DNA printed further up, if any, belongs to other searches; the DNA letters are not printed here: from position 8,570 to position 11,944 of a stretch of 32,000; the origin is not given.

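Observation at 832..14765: Three-operon locus that uses the same five part-types twice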

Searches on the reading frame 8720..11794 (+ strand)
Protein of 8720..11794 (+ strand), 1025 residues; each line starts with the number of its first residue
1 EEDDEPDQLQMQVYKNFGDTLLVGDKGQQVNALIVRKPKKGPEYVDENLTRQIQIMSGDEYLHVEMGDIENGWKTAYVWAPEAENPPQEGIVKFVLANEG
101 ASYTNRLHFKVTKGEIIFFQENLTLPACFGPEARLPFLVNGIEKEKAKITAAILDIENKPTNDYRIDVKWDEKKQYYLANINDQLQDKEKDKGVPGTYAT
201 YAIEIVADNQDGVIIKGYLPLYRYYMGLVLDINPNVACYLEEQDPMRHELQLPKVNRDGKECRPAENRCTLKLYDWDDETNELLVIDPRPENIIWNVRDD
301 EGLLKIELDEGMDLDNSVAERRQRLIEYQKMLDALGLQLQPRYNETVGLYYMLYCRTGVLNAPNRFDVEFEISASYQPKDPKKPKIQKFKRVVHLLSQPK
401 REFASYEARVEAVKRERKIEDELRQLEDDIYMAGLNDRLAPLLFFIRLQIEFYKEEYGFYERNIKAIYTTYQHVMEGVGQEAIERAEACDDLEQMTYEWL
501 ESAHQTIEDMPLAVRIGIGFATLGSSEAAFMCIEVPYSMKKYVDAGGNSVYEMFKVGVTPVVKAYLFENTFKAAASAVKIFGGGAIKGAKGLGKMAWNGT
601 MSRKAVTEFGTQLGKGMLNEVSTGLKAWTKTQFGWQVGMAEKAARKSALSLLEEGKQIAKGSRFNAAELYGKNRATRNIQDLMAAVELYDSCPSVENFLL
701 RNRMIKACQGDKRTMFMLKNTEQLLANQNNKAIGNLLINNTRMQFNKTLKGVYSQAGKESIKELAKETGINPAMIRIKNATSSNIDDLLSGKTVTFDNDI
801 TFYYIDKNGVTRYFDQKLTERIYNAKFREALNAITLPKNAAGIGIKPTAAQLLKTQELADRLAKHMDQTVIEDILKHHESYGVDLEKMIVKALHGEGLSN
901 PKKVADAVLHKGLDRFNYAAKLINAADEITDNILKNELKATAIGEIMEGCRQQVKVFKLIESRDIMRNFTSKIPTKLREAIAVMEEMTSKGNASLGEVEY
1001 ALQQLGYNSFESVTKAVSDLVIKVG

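Call 35: find_related_loci(query=A2, collection=genome_contigs, flank=10000)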
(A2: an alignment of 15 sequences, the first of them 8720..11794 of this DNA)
Query A2 (1025 aa) in genome_contigs; peptide patterns used: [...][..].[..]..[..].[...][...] (x = any residue, [..] = any of these).
32 stretches matched a pattern; 17 encode a relative of the query (tblastn E <= 1e-3); 17 distinct loci.
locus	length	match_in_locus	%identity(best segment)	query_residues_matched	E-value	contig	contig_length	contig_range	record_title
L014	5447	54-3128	98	1-1025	0e+0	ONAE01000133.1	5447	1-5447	uncultured Prevotella sp. isolate RUG116 genome assembly, contig: scaffold_15621, whole genome shotgun sequence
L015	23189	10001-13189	43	6-1025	0e+0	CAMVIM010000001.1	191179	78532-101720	MAG TPA_asm: uncultured Prevotellaceae bacterium isolate SRR8387717_bin.84_metaWRAP_v1.3_MAG genome assembly, contig: ER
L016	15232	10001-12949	39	9-1025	0e+0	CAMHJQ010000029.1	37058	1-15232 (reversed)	MAG: uncultured Prevotellaceae bacterium isolate SRR11784285_bin.40_metaWRAP_v1.3_MAG genome assembly, contig: ERZ122027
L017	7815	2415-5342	39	8-1025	0e+0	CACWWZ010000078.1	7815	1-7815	MAG: uncultured Prevotellaceae bacterium isolate RUG10994 genome assembly, contig: RUG10994_asm_78, whole genome shotgun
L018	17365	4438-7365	39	8-1025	0e+0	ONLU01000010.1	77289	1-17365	uncultured Prevotellaceae bacterium isolate RUG431 genome assembly, contig: scaffold_327, whole genome shotgun sequence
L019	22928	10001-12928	39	8-1025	0e+0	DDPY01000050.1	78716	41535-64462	MAG TPA_asm: Prevotella sp. UBA2456 UBA2456_contig_383, whole genome shotgun sequence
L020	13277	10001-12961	35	1-1025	0e+0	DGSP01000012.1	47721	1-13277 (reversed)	MAG TPA_asm: Prevotellaceae bacterium UBA4359 UBA4359_contig_2129, whole genome shotgun sequence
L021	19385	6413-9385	40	1-1025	0e+0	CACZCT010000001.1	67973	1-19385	MAG: uncultured Prevotellaceae bacterium isolate RUG12503 genome assembly, contig: RUG12503_asm_1, whole genome shotgun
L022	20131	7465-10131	29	10-1002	7e-93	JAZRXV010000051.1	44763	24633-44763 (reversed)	MAG: Candidatus Cryptobacteroides sp. isolate T1900044950_TA20190003.MAGScoT_cleanbin_000089 SGB_3605_k141_1340396, whol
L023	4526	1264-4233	28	2-1014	2e-92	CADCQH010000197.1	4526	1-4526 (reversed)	MAG: uncultured Bacteroidales bacterium isolate RUG14887 genome assembly, contig: RUG14887_asm_197, whole genome shotgun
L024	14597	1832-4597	29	10-1025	1e-89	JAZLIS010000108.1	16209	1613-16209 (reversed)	MAG: Bacteroidales bacterium isolate T1900044977_TA20190039.MAGScoT_cleanbin_000010 SGB_4036_k141_1508332, whole genome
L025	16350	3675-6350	28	10-1004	7e-87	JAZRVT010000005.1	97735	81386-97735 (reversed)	MAG: Bacteroidales bacterium isolate T1900044953_TA20190006.MAGScoT_cleanbin_000014 SGB_3734_k141_1783597, whole genome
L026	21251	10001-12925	40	6-1025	0e+0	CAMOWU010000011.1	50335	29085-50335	MAG: uncultured Bacteroides sp. isolate SRR873601_bin.46_metaWRAP_v1.3_MAG genome assembly, contig: NODE_1345_length_503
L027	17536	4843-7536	28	1-1002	4e-82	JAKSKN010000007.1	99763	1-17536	MAG: Bacteroidales bacterium isolate Horse_feces74 MAG074_7, whole genome shotgun sequence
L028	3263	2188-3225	32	1-402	1e-50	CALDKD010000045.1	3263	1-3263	MAG TPA_asm: uncultured Bacteroidales bacterium isolate SRR6425802_bin.92_CONCOCT_v1.1_MAG genome assembly, contig: ERZ1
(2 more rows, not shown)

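Call 36: predict_structure(alignment_id=A1)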
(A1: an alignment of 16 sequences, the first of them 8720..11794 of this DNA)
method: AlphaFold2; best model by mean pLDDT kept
length: 1025 residues; sequences in the alignment: 16
mean_pLDDT: 74.6   pTM: 0.44
mean pLDDT of the five models: 74.6, 74.5, 72.2, 70.5, 69.6
residues with pLDDT >= 90: 182; 70-90: 553; 50-70: 124; < 50: 166
segments of 3 or more residues with pLDDT < 50: 1-3, 301-314, 433-438, 477-500, 510-529, 549-630, 839-844
pLDDT, mean of each block of 10 residues (from residue 1): 61 84 84 87 86 88 88 90 83 83 85 87 90 91 83 91 92 90 85 87 91 86 91 88 83 72 88 86 85 77 37 50 72 83 82 84 78 79 76 87 85 89 79 48 66 80 74 50 36 40 52 39 39 53 49 45 42 30 26 27 29 29 37 60 85 78 82 88 89 83 87 86 54 69 89 88 90 80 70 80 84 85 87 67 54 69 68 76 80 77 90 88 89 89 91 90 76 88 88 86 90 93 86
secondary structure, 60 per line:
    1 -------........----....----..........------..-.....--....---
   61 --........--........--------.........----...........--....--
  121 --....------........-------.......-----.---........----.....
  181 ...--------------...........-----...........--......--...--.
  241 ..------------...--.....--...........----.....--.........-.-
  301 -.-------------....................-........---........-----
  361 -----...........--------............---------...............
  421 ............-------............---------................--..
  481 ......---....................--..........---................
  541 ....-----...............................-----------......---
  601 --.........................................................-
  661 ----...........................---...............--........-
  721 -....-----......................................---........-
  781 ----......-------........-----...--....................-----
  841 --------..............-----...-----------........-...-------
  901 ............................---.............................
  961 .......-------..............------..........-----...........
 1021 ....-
elements in order (helices of 4 or more, strands of 3 or more residues): E8-15 E20-23 E28-37 H47-51 E54-57 E63-70 E73-80 E89-97 E102-112 E115-118 E123-126 E133-140 E148-154 E164-171 E176-183 E198-208 E214-224 E227-232 E235-237 E240-242 E255-257 E260-264 E267-277 E282-286 E289-297 H316-335 E337-344 E348-355 E366-376 E385-396 H406-432 H440-451 H461-476 H479-486 H490-509 H512-521 H525-544 H550-580 H592-597 H603-659 H665-691 H695-709 H712-719 H722-725 H731-768 E775-779 H785-790 E798-805 E811-813 H816-835 H849-862 E868-870 H882-889 H901-928 H932-967 H975-988 H995-1004 H1010-1024

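Call 38: fold_search(model_id=the predicted structure, library=pdb)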
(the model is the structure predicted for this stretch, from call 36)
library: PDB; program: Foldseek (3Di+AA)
matches with E <= 10: 1799; with E <= 0.001: 129
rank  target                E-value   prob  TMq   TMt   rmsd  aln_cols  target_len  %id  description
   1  8egw_B                2.9e-07  1.00  0.11  0.21  32.8       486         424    9  Complex of Fat4(EC1-4) bound to Dchs1(EC1-3) (released 2023-02-22)
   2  5ftx                  4.8e-07  1.00  0.11  0.16  23.5       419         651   10  Structure of surface layer protein SbsC, domains 4-9 (released 2017-02-22)
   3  3b43                  7.6e-07  1.00  0.11  0.17  22.7       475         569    9  I-band fragment I65-I70 from titin (released 2008-01-22)
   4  6vfw_E                1.8e-06  1.00  0.11  0.21  30.6       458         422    9  Crystal structure of human delta protocadherin 10 EC1-EC4 (released 2020-03-11)
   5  9g93_A                1.9e-06  1.00  0.11  0.17  20.4       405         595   13  CryoET structure of the in vitro grown Bacillus anthracis Sap S-layer (released 2024-12-18)
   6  6vfw_B                2.2e-06  1.00  0.11  0.21  29.5       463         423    9  Crystal structure of human delta protocadherin 10 EC1-EC4 (released 2020-03-11)
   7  8egx_B                4.1e-06  1.00  0.12  0.22  33.5       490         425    8  Complex of Fat4(EC1-4) bound to Dchs1(EC1-4) (released 2023-02-22)
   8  7ahs_B                4.3e-06  1.00  0.13  0.36  14.0       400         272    8  titin-N2A Ig81-Ig83 (released 2021-03-24)
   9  7l0o_B                4.5e-06  1.00  0.12  0.21  19.1       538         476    8  Streptococcus gordonii C123 Domain(s)-Structural and Functional Analysis (released 2021-09-08)
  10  6vfp_A                4.7e-06  1.00  0.11  0.21  30.3       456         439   10  Crystal structure of human protocadherin 1 EC1-EC4 (released 2020-03-11)
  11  6vfu_A                7.7e-06  1.00  0.12  0.23  15.3       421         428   10  Crystal structure of human protocadherin 19 EC1-EC4 (released 2020-03-11)
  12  6qx4_B                8.0e-06  1.00  0.10  0.16  20.0       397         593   12  Structure of the Bacillus anthracis Sap S-layer assembly domain (released 2019-07-31)
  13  4u7m                  8.0e-06  1.00  0.11  0.27  15.7       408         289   10  LRIG1 extracellular domain: Structure and Function Analysis (released 2015-04-08)
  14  6qx4_A                1.1e-05  1.00  0.10  0.17  19.6       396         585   12  Structure of the Bacillus anthracis Sap S-layer assembly domain (released 2019-07-31)
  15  2e9w_B                1.5e-05  1.00  0.12  0.21  15.8       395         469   11  Crystal structure of the extracellular domain of Kit in complex with stem cell factor (SCF) (released 2007-08-07)
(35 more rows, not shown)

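Call 50: search_protein_representatives(alignment_id=A2)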
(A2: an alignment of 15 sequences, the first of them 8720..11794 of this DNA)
Query: 15 sequences, 968 profile positions. Proteins with E-value up to 0.001 (for the whole library): 748; up to 1e-10: 559; up to 1e-30: 226. The best 150 are listed.
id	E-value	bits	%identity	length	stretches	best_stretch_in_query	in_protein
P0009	0.0e+00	1246.0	-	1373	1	1-968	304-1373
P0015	0.0e+00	1239.5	-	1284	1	1-967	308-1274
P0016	0.0e+00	1181.6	-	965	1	22-968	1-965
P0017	0.0e+00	1151.0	-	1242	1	1-968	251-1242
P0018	0.0e+00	1144.6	-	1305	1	1-968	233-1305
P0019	0.0e+00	1119.6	-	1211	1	1-968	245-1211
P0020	0.0e+00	1117.0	-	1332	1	1-968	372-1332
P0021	0.0e+00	1109.7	-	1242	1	1-968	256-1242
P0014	0.0e+00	1087.1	-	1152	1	1-968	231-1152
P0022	0.0e+00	1061.2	-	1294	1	1-968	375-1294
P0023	0.0e+00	1016.6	-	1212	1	1-968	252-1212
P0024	5.4e-297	1004.4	-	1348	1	4-968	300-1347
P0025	1.3e-295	999.8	-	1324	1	1-967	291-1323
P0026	1.7e-282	956.5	-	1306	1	1-968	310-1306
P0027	1.8e-276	936.5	-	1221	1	6-968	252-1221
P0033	2.4e-260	883.2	-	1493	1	3-968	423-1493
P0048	5.1e-185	633.8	-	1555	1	1-967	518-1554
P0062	2.5e-140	485.9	-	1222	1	3-967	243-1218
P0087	9.1e-117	407.9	-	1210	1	5-967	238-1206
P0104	3.5e-106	372.9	-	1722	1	4-950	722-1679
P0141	2.1e-90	320.7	-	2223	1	162-964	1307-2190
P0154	1.0e-80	288.6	-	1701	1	1-777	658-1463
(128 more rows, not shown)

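Call 54: search_protein_families(library=pfam, alignment_id=A5, max_evalue=0.0001)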
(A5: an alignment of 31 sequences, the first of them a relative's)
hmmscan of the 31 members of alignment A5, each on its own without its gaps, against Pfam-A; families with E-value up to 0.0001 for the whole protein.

A. member 1, P0057 (1880 aa): 1 family
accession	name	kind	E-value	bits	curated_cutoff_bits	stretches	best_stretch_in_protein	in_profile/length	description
PF13240.11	Zn_Ribbon_1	-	8.6e-06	25.8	25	1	4-25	1-22/23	zinc-ribbon domain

B. families by the number of members that match (of 31 scanned): 3 families
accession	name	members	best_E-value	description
PF13240.11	Zn_Ribbon_1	8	1.2e-11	zinc-ribbon domain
PF13248.11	Zn_ribbon_3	3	3.8e-09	zinc-ribbon domain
PF12773.13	DZR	2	1.1e-07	Double zinc ribbon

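Call 55: find_homologous_proteins(query=A5, max_evalue=1e-10)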
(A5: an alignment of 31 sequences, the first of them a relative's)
Query A5 (31 sequences) (1880 aa, profile of the alignment): 3 proteins with E <= 1e-10 among 8000 candidates.
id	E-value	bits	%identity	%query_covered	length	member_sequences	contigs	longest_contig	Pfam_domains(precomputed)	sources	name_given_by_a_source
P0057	0.0e+0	1173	100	100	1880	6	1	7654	PF13240.12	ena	-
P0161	0.0e+0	1035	63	100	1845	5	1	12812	PF13240.12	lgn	-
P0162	1.7e-22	97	21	17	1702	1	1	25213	-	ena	-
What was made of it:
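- Tried and rejected: A second word-indexed homology search with a divergent alignment was unproductive, returning 3 hits (call 55).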
